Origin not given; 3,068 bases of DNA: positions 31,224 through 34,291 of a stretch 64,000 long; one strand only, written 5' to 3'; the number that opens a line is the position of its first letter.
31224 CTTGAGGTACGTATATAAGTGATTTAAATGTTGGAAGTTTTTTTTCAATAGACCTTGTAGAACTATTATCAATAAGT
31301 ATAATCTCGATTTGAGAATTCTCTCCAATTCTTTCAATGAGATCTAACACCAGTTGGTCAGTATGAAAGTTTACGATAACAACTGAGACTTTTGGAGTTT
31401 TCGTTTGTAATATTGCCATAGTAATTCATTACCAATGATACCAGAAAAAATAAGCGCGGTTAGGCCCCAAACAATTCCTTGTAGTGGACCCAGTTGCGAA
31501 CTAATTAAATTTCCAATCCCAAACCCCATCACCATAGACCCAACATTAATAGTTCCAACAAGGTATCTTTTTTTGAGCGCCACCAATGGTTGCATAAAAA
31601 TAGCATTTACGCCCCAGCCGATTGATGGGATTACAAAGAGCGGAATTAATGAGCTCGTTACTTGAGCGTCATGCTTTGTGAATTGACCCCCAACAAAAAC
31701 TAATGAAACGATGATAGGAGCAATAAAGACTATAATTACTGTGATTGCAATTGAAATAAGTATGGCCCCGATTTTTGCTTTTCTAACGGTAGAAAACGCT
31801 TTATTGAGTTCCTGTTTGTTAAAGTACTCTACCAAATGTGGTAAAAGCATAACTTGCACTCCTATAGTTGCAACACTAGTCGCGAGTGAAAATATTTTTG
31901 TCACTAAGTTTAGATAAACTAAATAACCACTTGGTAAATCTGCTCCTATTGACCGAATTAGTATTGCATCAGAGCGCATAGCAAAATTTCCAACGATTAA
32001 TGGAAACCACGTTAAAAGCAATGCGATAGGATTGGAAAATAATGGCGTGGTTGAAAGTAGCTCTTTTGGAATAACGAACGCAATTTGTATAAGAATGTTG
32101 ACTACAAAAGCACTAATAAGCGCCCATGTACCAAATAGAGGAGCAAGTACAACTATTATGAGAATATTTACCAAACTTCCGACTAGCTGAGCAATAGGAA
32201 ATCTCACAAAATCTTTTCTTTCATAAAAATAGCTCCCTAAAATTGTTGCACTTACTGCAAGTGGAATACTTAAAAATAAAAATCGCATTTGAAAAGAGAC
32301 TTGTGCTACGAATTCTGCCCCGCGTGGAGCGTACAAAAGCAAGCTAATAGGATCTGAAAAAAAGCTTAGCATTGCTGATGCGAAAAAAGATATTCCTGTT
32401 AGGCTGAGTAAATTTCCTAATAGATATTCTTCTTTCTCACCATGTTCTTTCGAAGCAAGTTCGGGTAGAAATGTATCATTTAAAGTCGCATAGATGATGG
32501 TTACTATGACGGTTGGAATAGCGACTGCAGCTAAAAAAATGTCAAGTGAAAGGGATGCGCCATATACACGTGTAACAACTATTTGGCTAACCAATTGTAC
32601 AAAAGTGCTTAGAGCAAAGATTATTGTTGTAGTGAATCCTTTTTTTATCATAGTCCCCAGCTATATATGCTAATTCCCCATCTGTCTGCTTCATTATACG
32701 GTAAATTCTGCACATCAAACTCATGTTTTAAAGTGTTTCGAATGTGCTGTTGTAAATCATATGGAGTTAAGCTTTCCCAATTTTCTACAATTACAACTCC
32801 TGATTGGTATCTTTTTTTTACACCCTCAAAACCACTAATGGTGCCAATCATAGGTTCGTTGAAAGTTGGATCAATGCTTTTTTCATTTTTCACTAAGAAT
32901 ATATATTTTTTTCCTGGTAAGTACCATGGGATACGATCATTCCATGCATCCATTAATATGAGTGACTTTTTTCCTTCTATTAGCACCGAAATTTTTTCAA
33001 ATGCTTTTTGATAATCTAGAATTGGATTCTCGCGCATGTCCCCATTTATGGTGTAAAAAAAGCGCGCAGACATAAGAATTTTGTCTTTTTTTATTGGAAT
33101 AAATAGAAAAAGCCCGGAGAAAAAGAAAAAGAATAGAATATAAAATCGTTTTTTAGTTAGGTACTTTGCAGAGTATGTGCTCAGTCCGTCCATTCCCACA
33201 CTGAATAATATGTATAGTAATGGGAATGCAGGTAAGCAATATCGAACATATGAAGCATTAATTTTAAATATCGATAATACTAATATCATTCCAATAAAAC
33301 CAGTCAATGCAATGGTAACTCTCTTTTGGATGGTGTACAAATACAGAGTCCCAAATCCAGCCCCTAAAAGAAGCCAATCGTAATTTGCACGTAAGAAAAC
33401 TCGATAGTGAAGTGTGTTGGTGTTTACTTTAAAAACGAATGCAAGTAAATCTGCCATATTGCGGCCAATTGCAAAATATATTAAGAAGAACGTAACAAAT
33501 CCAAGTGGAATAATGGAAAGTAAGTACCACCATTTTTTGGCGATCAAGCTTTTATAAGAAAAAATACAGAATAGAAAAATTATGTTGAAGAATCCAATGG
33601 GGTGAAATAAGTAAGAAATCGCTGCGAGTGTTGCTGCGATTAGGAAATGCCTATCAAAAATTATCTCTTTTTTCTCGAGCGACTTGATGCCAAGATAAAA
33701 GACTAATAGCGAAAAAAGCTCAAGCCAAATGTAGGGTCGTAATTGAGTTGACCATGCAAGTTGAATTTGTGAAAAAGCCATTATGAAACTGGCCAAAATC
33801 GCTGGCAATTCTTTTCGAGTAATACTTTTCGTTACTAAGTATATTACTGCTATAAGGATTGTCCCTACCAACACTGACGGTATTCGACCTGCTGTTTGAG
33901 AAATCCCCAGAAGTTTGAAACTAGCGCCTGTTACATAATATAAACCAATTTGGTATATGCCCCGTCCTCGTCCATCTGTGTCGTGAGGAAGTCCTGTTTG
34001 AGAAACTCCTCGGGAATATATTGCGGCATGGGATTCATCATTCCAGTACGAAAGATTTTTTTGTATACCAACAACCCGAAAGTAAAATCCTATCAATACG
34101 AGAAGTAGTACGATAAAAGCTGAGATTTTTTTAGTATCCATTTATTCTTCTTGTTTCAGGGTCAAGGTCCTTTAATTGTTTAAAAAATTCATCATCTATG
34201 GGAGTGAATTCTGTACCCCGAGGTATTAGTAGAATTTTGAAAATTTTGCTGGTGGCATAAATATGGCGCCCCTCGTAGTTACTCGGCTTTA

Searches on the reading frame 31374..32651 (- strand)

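Call 9: search_protein_families(library=pfam, proteins=[window:31374-32651:-], max_evalue=0.001)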
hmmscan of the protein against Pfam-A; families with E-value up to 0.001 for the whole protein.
window:31374-32651:- (426 aa): 1 family
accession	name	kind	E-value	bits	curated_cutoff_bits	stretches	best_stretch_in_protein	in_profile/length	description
PF03023.19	MurJ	-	6.2e-19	68.4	27.4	1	29-421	4-405/451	Lipid II flippase MurJ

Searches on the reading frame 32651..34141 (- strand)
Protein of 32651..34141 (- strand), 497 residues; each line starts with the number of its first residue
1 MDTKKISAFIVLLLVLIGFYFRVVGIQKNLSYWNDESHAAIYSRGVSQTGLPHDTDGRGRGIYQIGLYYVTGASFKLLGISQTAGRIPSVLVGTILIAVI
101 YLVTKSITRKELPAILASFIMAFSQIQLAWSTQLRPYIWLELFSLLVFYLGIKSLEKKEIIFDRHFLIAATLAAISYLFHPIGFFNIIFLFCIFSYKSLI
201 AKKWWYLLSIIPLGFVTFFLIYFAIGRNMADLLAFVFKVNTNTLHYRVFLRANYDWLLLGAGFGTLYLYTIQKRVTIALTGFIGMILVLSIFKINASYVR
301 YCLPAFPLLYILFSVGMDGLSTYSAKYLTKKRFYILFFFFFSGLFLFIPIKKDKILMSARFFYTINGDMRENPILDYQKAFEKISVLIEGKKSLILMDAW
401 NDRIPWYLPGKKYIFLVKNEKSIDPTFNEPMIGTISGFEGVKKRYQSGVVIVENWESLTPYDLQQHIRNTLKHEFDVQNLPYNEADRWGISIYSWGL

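Call 9: search_protein_families(library=pfam, proteins=[window:32651-34141:-], max_evalue=0.001)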
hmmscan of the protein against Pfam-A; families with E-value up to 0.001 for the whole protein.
window:32651-34141:- (497 aa): 1 family
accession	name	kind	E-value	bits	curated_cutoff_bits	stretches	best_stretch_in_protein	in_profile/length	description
PF13231.12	PMT_2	-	7.9e-10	39.6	26.1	1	68-217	7-155/160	Dolichyl-phosphate-mannose-protein mannosyltransferase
